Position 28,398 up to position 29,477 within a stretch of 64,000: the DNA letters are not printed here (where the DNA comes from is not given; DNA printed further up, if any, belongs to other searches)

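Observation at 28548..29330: Heliorhodopsin gene immediately downstream of rplL, next to msrA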

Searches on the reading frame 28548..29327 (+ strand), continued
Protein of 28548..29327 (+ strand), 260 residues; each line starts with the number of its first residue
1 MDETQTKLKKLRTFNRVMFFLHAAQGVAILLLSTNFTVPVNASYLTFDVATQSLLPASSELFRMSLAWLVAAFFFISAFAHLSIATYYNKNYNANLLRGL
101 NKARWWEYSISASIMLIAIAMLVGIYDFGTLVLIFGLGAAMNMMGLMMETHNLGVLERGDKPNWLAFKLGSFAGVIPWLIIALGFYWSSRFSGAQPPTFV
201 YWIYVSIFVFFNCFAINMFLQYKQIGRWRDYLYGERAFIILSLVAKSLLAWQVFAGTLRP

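Call 59: find_encoding_contigs(protein=P0003, flank=5000, max_places=3)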
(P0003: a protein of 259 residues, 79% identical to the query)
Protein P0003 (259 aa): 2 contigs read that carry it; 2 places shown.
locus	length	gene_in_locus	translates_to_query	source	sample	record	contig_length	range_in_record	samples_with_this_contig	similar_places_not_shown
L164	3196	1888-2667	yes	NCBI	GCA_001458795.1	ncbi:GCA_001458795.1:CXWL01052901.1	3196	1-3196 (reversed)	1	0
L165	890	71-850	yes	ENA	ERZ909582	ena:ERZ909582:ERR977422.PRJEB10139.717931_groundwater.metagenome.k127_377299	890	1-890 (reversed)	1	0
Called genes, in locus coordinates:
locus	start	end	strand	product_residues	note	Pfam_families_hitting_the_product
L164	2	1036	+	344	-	?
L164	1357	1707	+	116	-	PF18480:DUF5615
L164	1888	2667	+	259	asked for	PF18761:Heliorhodopsin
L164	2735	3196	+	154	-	?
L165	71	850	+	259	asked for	PF18761:Heliorhodopsin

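Call 60: find_encoding_contigs(protein=P0002, flank=5000, max_places=3)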
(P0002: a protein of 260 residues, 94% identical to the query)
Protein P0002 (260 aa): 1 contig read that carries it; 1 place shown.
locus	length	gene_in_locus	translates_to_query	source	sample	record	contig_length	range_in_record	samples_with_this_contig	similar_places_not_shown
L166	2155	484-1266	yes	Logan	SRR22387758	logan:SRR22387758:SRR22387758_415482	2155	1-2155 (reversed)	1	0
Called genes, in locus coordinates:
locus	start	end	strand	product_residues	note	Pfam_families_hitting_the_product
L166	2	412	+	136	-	?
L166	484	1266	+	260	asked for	PF18761:Heliorhodopsin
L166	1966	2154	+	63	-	?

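Call 61: find_encoding_contigs(protein=P0005, flank=5000, max_places=3)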
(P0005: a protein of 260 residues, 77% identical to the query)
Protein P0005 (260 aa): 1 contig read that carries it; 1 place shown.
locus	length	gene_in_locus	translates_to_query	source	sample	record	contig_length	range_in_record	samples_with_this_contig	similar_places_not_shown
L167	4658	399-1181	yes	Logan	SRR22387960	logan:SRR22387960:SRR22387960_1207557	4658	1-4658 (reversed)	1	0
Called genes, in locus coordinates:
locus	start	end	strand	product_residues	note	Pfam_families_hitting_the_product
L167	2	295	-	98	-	?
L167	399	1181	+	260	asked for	PF18761:Heliorhodopsin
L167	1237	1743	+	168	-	PF06445:GyrI-like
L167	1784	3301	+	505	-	PF13570:Beta-prop_ACSF4, PF13360:PQQ_2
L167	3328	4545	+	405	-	-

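Call 65: search_protein_families(library=pfam, proteins=[L002:8358-8741:-, L001:12155-12541:+, L006:11646-12185:+, L046:13245-13877:+, L009:8446-9453:+, L010:12732-13409:+, L086:5138-7633:-, L101:5635-6018:-], max_evalue=0.001)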
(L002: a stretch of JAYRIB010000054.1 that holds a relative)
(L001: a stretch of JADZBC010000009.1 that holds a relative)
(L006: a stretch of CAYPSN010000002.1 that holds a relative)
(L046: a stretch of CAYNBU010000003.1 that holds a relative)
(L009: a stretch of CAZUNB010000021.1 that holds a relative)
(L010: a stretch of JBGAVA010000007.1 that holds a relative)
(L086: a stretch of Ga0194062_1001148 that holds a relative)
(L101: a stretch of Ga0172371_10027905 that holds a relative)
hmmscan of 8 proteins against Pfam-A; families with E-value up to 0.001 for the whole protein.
L002:8358-8741:- (128 aa): 3 families
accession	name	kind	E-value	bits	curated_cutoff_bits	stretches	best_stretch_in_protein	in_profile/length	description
PF01641.26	SelR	-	2.3e-49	166.6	24.9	1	13-127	1-116/116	SelR domain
PF24046.1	At4g08330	-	6e-05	23.5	27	1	87-112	75-100/129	At4g08330 beta-tent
PF13248.11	Zn_ribbon_3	-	0.00057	19.7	27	0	90-99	2-11/26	zinc-ribbon domain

L001:12155-12541:+ (129 aa): 4 families
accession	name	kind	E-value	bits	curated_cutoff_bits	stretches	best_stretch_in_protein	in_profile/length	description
PF07883.17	Cupin_2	-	1.7e-17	63.4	27.2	1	32-100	2-69/70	Cupin domain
PF02311.25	AraC_binding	-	3.9e-07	30.3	21.1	1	39-103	14-77/135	AraC-like ligand binding domain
PF00190.28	Cupin_1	-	2.8e-05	24.2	22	1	37-109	42-121/151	Cupin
PF03079.20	ARD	-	0.00046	20.9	27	1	43-101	86-149/157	ARD/ARD' family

L006:11646-12185:+ (180 aa): 1 family
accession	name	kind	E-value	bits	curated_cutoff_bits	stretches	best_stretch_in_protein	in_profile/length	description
PF03729.18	DUF308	-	3.4e-20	72.5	25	3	16-85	1-72/73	Short repeat of unknown function (DUF308)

L046:13245-13877:+ (211 aa): 6 families
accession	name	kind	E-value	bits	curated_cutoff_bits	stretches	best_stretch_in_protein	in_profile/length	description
PF13419.12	HAD_2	-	1.4e-33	117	23.8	1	4-174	1-178/178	Haloacid dehalogenase-like hydrolase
PF00702.32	Hydrolase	-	1.8e-19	71.3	26.4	1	1-168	1-191/191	haloacid dehalogenase-like hydrolase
PF12710.13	HAD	-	1.1e-11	46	27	1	4-165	1-189/189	haloacid dehalogenase-like hydrolase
PF13242.12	Hydrolase_like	-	1.7e-07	31.5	22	1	136-194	9-70/75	HAD-hyrolase-like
PF06888.18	Put_Phosphatase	-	7e-06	26.1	27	1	4-134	3-129/234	Putative Phosphatase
PF08282.18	Hydrolase_3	-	7.8e-05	23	20.9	0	85-126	22-63/255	haloacid dehalogenase-like hydrolase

L009:8446-9453:+ (336 aa): 2 families
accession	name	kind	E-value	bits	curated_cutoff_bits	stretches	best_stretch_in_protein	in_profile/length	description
PF02518.31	HATPase_c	-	2.5e-25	89.5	26.4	1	224-335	2-109/111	Histidine kinase-, DNA gyrase B-, and HSP90-like ATPase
PF00512.31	HisKA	-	2e-12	47.4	26.9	1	112-175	1-62/66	His Kinase A (phospho-acceptor) domain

L010:12732-13409:+ (226 aa): 2 families
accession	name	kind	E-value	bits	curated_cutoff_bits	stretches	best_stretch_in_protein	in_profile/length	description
PF00072.30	Response_reg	-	2.9e-28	98.7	30.2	1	4-113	2-110/111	Response regulator receiver domain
PF00486.34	Trans_reg_C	-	2.5e-24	85.6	26.2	1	146-222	1-77/77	Transcriptional regulatory protein, C terminal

L086:5138-7633:- (832 aa): 19 families
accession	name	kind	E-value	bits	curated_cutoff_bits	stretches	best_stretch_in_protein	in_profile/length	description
PF07724.20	AAA_2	-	2e-42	145.5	27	1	562-724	1-166/166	AAA domain (Cdc48 subfamily)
PF10431.15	ClpB_D2-small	-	6.6e-24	84.2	21.9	1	730-810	1-81/81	C-terminal, D2-small domain, of ClpB protein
PF00004.35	AAA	-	7.5e-16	59.2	21.2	2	568-690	2-118/131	ATPase family associated with various cellular activities (AAA)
PF07728.20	AAA_5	-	3.1e-14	53.6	22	1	567-683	2-125/139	AAA domain (dynein-related subfamily)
PF13191.12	AAA_16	-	2.4e-08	35.1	32.6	1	276-359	7-93/167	AAA ATPase domain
PF12775.13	AAA_7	-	4.7e-07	30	25.8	0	567-647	36-116/181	P-loop containing dynein motor region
PF13173.12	AAA_14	-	6.7e-07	29.8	27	0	568-658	6-88/129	AAA domain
PF13401.12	AAA_22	-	1.5e-06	29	27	0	289-402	4-120/130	AAA domain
PF01695.23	IstB_IS21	-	2.8e-05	24.2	24.1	0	277-312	79-114/238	IstB-like ATP binding protein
PF20030.5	bpMoxR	-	3e-05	23.6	27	0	278-314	20-55/205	MoxR domain in the MoxR-vWA-beta-propeller ternary systems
PF07726.17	AAA_3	-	0.0001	22.6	27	0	573-680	8-111/131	ATPase family associated with various cellular activities (AAA)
PF00005.33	ABC_tran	-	0.00014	22.9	25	0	291-321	12-42/137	ABC transporter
PF00158.32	Sigma54_activat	-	0.00018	21.7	20.2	0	556-681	14-143/168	Sigma-54 interaction domain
PF13245.12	AAA_19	-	0.00019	22.1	25.1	0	288-336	9-42/134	AAA domain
PF20720.3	nSTAND3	-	0.0003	21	27.2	0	567-599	20-52/155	Novel STAND NTPase 3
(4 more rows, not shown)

L101:5635-6018:- (128 aa): 0 families
